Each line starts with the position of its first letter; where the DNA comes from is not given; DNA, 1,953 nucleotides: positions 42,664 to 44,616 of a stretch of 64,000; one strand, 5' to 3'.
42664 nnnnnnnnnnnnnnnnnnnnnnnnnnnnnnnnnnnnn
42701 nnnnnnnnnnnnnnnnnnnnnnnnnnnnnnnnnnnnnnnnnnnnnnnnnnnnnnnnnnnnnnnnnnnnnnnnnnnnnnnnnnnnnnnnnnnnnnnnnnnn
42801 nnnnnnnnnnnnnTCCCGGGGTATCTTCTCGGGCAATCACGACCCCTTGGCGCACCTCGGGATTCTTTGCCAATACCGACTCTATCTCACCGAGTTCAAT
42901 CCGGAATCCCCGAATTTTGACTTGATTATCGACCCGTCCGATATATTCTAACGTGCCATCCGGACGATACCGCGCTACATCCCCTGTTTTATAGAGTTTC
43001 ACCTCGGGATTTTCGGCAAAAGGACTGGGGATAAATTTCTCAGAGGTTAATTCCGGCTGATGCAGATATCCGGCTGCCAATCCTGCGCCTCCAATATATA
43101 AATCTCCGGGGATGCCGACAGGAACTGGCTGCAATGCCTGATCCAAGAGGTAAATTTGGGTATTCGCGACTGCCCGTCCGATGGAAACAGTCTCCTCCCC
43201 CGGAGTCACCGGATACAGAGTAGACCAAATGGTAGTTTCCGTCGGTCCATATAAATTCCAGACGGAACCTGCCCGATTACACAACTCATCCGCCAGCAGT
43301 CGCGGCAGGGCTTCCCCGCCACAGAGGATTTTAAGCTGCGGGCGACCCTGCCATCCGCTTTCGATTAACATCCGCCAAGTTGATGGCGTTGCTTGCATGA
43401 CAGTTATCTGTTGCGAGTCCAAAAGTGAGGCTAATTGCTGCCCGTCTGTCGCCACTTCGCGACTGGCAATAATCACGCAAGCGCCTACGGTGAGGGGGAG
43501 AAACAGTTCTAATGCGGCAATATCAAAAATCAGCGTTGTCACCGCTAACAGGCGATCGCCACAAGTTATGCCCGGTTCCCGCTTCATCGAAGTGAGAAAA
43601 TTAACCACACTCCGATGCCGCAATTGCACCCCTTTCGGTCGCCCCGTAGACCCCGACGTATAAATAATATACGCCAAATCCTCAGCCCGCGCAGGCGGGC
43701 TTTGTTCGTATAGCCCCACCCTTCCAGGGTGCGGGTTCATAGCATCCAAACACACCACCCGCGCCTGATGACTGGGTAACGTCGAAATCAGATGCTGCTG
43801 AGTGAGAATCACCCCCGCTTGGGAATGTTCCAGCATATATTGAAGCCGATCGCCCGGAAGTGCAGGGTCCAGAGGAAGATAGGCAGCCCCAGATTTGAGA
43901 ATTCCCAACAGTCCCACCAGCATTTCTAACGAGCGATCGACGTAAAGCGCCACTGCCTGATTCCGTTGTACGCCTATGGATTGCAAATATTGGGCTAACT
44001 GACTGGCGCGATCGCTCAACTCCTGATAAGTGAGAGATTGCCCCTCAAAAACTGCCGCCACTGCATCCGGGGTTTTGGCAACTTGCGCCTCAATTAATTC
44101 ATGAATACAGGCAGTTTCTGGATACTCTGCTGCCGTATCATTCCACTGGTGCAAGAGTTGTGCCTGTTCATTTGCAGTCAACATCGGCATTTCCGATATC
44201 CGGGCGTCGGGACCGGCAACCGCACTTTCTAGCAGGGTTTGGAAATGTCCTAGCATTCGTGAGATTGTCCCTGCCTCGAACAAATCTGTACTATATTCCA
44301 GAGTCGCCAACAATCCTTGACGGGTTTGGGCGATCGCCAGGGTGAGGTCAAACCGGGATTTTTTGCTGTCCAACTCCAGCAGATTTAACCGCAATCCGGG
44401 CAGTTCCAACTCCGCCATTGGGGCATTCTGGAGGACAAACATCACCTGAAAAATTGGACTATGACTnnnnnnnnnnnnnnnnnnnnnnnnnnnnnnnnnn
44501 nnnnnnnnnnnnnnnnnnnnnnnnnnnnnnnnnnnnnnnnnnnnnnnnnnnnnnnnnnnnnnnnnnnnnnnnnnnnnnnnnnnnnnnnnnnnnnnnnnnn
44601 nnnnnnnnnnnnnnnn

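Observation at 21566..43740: A second small repeat family (double-hairpin, ~52 bp) is present in-frame in an A domain and as an inverted pair at an NRPS gene junction, where it creates a false N-terminal extension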

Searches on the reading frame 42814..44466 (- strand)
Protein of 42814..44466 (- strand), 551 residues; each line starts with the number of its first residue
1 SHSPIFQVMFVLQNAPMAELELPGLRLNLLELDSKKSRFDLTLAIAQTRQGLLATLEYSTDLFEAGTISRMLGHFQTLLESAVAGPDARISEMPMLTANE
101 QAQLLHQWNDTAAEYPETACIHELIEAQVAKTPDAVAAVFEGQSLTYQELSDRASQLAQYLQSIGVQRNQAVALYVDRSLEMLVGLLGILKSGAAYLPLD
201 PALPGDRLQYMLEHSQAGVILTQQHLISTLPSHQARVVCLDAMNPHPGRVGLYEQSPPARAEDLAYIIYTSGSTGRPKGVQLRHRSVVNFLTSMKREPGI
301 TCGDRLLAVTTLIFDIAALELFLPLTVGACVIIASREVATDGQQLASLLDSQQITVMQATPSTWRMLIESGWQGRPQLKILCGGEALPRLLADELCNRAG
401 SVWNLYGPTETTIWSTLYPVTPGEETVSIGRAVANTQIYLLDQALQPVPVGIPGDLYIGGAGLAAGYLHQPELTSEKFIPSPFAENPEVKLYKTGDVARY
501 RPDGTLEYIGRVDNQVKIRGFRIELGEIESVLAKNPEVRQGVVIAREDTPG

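Call 42: find_homologous_proteins(query=window:42814-44466:-, max_evalue=1e-50)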
Query window:42814-44466:- (551 aa): 7951 proteins with E <= 1e-50 among 8000 candidates; the best 120 are listed.
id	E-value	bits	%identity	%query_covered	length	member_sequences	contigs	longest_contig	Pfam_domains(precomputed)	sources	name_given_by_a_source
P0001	1.2e-236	805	54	72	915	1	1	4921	PF00501.35,PF13193.13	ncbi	-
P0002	2.9e-209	714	58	100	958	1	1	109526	PF00668.26,PF00501.35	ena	-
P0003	6.1e-209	713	58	100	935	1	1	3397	PF00668.26,PF00550.32,PF00501.35,PF13193.13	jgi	jgi:amino acid adenylation domain-containing protein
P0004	1.6e-208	712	59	100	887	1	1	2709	PF00668.26,PF00550.32,PF00501.35,PF13193.13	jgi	jgi:amino acid adenylation domain-containing protein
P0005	2.8e-207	708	59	100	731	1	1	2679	PF00668.26,PF00550.32,PF00501.35,PF13193.13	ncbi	-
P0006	6.6e-205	700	58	100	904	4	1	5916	PF00668.26,PF00550.32,PF00501.35,PF13193.13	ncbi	ncbi:MAG: non-ribosomal peptide synthetase, partial [Verrucomicrobia bacterium]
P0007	1.1e-204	699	57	100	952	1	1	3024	PF00668.26,PF00550.32,PF00501.35,PF13193.13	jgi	jgi:amino acid adenylation domain-containing protein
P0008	3.4e-204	697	57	100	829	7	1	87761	PF00668.26,PF00550.32,PF00501.35,PF13193.13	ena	-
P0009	8.6e-204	696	59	100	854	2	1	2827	PF00668.26,PF00550.32,PF00501.35,PF13193.13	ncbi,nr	ncbi:MAG TPA: amino acid adenylation domain-containing protein, partial [Ktedonobacteraceae bacteriu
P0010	1.7e-203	695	59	100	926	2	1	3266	PF00668.26,PF00550.32,PF00501.35,PF13193.13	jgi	jgi:amino acid adenylation domain-containing protein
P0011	2.8e-202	691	58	99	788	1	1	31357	PF00668.26,PF00550.32,PF00501.35,PF13193.13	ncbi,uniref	ncbi:non-ribosomal peptide synthetase, partial [Scytonema sp. NUACC26]|uniref:non-ribosomal peptide 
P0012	6.1e-201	687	57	100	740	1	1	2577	PF00668.26,PF00550.32,PF00501.35,PF13193.13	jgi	-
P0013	1.1e-200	686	57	100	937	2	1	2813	PF00668.26,PF00550.32,PF00501.35,PF13193.13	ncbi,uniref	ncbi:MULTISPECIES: non-ribosomal peptide synthetase, partial [unclassified Nostoc]|uniref:non-riboso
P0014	2.5e-200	685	59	100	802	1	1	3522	PF00668.26,PF00550.32,PF00501.35,PF13193.13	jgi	-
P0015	3.9e-200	684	56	99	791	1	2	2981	PF00668.26,PF00550.32,PF00501.35,PF13193.13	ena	-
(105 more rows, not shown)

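Call 87: predict_structure(alignment_id=A6)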
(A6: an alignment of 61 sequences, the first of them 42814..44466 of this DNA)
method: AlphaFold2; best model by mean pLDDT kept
length: 551 residues; sequences in the alignment: 61
mean_pLDDT: 85.2   pTM: 0.83
mean pLDDT of the five models: 85.2, 85.0, 82.9, 82.7, 81.8
residues with pLDDT >= 90: 294; 70-90: 171; 50-70: 67; < 50: 19
segments of 3 or more residues with pLDDT < 50: 1-4, 246-252, 549-551
pLDDT, mean of each block of 10 residues (from residue 1): 58 62 56 60 81 80 82 89 86 85 88 93 96 98 96 93 91 96 96 95 90 95 95 93 58 62 93 73 94 88 95 86 96 94 96 95 93 95 88 96 90 87 89 93 90 92 91 90 90 92 89 62 60 69 52 41
secondary structure, 60 per line:
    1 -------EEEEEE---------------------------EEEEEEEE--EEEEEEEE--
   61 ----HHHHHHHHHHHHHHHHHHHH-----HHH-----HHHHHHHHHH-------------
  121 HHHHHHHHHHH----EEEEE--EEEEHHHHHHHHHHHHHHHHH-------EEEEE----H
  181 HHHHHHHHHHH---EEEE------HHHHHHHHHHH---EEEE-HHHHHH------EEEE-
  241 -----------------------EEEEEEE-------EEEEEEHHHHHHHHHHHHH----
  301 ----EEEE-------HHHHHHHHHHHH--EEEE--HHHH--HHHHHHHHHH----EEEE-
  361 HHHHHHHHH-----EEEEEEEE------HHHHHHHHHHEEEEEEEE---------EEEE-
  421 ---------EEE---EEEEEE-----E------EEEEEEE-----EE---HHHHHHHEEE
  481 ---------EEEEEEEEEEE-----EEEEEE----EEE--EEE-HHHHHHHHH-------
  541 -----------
elements in order: E8-13 E41-48 E51-58 H65-84 H98-107 H121-131 E136-140 E143-146 H147-163 E171-175 H180-191 E195-198 H205-215 E219-222 H224-229 E236-239 E264-270 E278-283 H284-296 E305-308 H316-327 E330-333 H336-339 H342-351 E356-359 H361-369 E375-382 H389-398 E399-406 E416-419 E430-432 E436-441 E454-460 H471-477 E478-480 E490-500 E506-511 E516-518 E521-523 H525-533
